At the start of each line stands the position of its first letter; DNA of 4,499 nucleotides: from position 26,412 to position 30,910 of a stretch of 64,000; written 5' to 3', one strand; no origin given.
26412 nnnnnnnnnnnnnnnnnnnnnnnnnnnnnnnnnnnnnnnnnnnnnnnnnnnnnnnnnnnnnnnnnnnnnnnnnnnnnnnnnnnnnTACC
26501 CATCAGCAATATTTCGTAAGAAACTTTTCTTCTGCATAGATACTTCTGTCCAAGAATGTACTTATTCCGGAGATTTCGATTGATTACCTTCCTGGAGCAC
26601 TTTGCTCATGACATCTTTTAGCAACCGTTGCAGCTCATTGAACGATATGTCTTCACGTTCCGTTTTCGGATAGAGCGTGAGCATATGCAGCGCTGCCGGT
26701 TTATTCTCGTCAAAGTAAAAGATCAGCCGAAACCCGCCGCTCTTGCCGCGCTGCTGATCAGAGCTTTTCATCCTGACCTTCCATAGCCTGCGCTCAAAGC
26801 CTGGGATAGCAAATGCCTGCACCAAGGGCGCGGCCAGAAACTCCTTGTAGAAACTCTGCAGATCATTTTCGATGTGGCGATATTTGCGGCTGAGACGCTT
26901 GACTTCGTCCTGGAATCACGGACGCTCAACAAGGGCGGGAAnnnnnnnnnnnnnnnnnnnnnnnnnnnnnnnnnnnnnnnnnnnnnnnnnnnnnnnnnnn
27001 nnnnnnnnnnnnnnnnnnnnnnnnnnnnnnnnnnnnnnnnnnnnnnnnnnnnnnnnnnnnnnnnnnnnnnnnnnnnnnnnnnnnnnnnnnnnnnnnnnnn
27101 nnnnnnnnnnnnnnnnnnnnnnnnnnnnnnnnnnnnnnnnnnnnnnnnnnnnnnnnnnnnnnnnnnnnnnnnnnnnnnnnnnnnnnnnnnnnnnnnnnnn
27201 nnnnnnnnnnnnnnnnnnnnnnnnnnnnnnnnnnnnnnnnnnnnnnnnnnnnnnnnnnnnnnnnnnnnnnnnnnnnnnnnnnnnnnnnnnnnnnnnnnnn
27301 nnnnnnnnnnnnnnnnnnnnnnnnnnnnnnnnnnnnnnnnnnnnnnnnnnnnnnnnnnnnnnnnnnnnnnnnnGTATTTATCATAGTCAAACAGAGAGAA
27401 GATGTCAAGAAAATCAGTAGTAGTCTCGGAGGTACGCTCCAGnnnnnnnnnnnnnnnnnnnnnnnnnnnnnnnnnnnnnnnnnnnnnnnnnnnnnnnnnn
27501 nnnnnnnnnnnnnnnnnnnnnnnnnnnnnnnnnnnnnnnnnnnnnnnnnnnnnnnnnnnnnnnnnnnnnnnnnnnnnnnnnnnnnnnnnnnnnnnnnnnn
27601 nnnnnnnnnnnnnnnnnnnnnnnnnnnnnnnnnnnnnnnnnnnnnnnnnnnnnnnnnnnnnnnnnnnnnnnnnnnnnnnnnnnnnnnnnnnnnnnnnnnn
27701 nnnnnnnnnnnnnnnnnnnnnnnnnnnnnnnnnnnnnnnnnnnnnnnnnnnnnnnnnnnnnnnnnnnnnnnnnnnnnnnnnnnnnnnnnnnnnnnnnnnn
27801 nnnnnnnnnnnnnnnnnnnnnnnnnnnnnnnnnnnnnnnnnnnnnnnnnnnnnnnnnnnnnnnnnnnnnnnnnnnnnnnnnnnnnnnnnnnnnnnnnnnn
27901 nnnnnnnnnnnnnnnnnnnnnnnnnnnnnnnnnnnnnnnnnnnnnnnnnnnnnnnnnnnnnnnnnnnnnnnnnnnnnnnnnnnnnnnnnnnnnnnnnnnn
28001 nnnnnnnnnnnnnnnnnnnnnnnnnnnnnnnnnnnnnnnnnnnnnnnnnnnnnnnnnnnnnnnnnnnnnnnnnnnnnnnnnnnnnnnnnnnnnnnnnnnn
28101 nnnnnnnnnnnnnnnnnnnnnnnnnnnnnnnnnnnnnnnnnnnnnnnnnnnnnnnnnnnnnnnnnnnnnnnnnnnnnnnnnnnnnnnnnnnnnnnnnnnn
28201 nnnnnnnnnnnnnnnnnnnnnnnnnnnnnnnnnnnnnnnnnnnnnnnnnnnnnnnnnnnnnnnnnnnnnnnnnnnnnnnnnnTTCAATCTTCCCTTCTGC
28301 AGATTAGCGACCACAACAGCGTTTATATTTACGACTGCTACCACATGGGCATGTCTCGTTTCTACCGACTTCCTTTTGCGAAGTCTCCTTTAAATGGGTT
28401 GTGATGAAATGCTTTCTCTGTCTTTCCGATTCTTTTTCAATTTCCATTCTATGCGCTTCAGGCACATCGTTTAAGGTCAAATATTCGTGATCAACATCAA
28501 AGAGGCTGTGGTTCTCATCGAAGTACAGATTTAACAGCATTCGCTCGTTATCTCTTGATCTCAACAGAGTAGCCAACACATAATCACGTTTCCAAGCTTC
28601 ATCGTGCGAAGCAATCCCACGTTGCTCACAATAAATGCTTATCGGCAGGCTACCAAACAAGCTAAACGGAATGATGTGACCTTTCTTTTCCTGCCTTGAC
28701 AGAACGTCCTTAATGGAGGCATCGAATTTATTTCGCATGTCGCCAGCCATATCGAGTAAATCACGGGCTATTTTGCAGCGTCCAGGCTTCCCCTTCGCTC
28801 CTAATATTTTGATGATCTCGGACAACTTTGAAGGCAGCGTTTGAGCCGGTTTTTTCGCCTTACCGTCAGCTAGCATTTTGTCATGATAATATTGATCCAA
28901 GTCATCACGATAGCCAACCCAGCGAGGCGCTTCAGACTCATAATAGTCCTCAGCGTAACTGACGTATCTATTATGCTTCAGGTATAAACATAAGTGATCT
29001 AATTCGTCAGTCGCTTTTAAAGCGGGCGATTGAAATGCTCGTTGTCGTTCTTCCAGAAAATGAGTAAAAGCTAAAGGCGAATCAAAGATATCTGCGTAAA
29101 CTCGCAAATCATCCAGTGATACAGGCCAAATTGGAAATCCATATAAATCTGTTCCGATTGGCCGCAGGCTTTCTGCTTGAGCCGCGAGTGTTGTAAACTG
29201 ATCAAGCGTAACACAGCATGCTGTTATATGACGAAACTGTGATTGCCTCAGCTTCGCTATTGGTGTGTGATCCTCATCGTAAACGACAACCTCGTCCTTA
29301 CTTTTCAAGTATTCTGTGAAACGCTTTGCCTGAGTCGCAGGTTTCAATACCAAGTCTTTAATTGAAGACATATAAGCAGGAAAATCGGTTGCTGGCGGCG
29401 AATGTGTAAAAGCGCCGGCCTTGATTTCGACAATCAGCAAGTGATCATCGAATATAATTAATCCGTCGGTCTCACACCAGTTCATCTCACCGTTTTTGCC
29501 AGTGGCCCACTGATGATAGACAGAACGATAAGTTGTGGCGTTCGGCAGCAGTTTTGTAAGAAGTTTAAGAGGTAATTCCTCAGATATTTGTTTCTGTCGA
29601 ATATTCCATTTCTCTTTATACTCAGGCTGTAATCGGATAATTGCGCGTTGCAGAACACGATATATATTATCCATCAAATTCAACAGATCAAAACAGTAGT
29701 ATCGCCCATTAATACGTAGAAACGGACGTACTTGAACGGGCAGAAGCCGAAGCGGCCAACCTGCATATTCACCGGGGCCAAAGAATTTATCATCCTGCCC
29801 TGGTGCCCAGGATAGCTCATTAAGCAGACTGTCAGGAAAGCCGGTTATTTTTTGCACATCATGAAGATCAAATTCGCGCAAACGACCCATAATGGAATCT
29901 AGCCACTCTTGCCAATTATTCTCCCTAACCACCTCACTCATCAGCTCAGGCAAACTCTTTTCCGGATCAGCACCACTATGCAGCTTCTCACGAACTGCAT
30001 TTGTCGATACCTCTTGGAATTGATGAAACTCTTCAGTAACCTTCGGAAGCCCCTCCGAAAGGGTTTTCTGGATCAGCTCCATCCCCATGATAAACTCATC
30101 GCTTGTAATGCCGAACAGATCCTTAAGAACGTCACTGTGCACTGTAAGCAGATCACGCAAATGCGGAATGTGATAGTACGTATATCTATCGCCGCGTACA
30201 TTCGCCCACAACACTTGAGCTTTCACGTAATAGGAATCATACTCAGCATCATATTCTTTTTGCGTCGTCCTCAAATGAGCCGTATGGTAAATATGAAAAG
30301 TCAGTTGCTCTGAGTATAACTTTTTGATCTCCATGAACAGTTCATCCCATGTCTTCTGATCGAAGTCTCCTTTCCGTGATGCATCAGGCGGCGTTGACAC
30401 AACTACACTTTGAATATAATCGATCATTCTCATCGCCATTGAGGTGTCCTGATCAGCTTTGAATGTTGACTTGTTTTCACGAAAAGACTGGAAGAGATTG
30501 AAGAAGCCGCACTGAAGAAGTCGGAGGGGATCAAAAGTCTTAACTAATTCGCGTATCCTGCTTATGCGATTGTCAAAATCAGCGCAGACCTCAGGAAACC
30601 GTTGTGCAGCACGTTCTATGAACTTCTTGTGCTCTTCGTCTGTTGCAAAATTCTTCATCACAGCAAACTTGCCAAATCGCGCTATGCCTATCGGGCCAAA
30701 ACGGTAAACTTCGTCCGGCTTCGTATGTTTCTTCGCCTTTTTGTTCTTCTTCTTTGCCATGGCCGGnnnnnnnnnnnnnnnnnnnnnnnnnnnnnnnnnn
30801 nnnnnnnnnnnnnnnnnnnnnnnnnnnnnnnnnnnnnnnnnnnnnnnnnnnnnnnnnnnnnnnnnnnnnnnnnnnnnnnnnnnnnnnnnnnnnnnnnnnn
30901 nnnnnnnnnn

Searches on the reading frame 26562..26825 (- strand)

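Call 3: search_protein_families(library=pfam, proteins=[window:26562-26825:-], max_evalue=0.1)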
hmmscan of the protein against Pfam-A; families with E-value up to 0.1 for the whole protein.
window:26562-26825:- (87 aa): 1 family
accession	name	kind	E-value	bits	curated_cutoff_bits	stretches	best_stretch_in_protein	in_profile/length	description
PF06296.18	RelE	-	0.00069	20.3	27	1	23-70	50-95/120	RelE toxin of RelE / RelB toxin-antitoxin system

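Call 4: search_protein_families(library=ncbifam, proteins=[window:26562-26825:-], max_evalue=0.1)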
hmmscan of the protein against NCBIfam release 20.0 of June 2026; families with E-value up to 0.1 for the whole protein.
window:26562-26825:- (87 aa): 0 families

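Call 5: search_protein_families(library=padloc, proteins=[window:26562-26825:-], max_evalue=0.1)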
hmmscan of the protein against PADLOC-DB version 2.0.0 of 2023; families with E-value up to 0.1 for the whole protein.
window:26562-26825:- (87 aa): 0 families

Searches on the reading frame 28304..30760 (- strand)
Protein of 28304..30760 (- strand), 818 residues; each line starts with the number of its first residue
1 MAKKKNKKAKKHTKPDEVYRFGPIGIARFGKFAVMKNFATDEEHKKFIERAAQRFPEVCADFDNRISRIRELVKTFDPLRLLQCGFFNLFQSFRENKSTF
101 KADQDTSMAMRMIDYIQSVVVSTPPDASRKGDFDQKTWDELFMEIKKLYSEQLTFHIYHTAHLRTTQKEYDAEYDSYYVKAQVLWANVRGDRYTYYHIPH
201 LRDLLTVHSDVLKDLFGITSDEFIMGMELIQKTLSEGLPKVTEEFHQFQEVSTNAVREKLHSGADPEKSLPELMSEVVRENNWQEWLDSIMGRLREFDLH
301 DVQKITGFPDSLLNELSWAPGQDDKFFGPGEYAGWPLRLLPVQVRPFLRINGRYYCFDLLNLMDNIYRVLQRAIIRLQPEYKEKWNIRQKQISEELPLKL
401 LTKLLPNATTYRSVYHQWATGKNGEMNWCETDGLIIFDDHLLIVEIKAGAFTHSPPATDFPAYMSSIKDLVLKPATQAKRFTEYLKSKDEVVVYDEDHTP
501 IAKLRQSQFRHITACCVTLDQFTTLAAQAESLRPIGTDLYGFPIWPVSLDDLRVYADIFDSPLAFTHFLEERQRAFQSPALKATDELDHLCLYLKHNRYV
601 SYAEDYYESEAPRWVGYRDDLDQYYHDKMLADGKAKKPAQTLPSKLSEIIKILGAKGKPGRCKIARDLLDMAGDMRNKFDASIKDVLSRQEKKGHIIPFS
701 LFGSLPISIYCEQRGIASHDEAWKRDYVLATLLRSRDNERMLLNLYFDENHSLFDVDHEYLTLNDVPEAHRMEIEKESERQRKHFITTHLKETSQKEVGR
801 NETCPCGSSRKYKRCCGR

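Call 3: search_protein_families(library=pfam, proteins=[window:28304-30760:-], max_evalue=0.1)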
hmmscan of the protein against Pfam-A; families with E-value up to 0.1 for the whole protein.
window:28304-30760:- (818 aa): 1 family
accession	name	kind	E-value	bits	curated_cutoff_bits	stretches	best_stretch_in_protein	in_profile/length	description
PF02810.21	SEC-C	-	1e-07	32.1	20.4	1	800-818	1-19/19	SEC-C motif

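Call 4: search_protein_families(library=ncbifam, proteins=[window:28304-30760:-], max_evalue=0.1)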
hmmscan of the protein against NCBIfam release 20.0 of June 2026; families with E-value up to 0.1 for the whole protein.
window:28304-30760:- (818 aa): 6 families
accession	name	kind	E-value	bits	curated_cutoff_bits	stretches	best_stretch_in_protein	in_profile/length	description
NF004088.0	PRK05590.1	equivalog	6.4e-10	39.6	140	1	768-818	123-165/166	hypothetical protein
NF002449.0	PRK01617.1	equivalog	1.6e-07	31.8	141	1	793-818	129-154/154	hypothetical protein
TIGR04102.1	SWIM_PBPRA1643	hypoth_equivalog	1.8e-07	31.6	68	1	781-817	72-108/108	PBPRA1643 family SWIM/SEC-C metal-binding motif protein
NF002592.0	PRK02250.1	equivalog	1.2e-06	28.8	158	1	717-817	67-167/167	hypothetical protein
NF001213.0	PRK00183.1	equivalog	1.7e-05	24.9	158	1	789-817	125-153/157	hypothetical protein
NF007704.0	PRK10396.1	equivalog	4.3e-05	23.6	149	1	794-816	197-219/221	hypothetical protein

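Call 5: search_protein_families(library=padloc, proteins=[window:28304-30760:-], max_evalue=0.1)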
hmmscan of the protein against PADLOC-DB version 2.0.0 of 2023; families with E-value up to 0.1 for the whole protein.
window:28304-30760:- (818 aa): 4 families
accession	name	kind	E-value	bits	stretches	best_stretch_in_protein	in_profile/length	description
PDLC04917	PDC-S12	-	1.3e-05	23.2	1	790-816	190-216/218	-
PDLC00833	E1-E2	-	2.1e-05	22.1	1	785-816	158-190/222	E1-E2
PDLC00865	E2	-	0.00051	17.5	1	780-817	152-189/219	E2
PDLC00872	E2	-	0.0028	15.2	1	785-816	154-186/216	E2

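Call 56: search_protein_families(library=phrogs, proteins=[window:28304-30760:-], max_evalue=0.1)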
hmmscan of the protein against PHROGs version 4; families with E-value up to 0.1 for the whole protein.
window:28304-30760:- (818 aa): 3 families
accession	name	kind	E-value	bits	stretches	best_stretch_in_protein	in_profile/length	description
phrog_30159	-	unknown function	0.00027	22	1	801-818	47-64/69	-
phrog_24700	-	unknown function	0.0046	18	1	795-816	198-219/221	-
phrog_18195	-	unknown function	0.0075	16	1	795-818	465-488/489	-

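Call 75: find_homologous_proteins(query=window:28304-30760:-)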
Query window:28304-30760:- (818 aa): 234 proteins with E <= 0.001 among 7696 candidates; the best 120 are listed.
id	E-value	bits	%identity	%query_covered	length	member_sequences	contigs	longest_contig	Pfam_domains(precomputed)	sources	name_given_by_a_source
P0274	0.0e+0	1537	79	100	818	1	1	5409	PF02810.22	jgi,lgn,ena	-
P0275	0.0e+0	1508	77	100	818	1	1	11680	PF02810.22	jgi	jgi:hypothetical protein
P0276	0.0e+0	1294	66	98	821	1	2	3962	PF02810.22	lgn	-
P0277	0.0e+0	1289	66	98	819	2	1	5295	PF02810.22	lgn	-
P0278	0.0e+0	1270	64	98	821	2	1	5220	PF02810.22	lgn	-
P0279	0.0e+0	1259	64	98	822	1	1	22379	PF02810.22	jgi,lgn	jgi:uncharacterized protein YchJ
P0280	0.0e+0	1214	61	99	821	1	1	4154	PF02810.22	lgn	-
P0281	0.0e+0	1160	58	100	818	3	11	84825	PF02810.22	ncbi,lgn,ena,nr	ncbi:MAG: SEC-C domain-containing protein [Nitrospirae bacterium]|nr:SEC-C domain-containing protein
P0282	0.0e+0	1157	92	66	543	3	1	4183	-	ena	-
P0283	0.0e+0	1116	57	98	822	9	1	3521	PF02810.22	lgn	-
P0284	0.0e+0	1091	57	99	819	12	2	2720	PF02810.22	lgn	-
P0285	0.0e+0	1039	54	99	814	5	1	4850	PF02810.22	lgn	-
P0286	0.0e+0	1034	53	98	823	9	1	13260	PF02810.22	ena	-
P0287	0.0e+0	1022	54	98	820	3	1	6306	PF02810.22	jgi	-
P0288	0.0e+0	1015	53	98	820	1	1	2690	PF02810.22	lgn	-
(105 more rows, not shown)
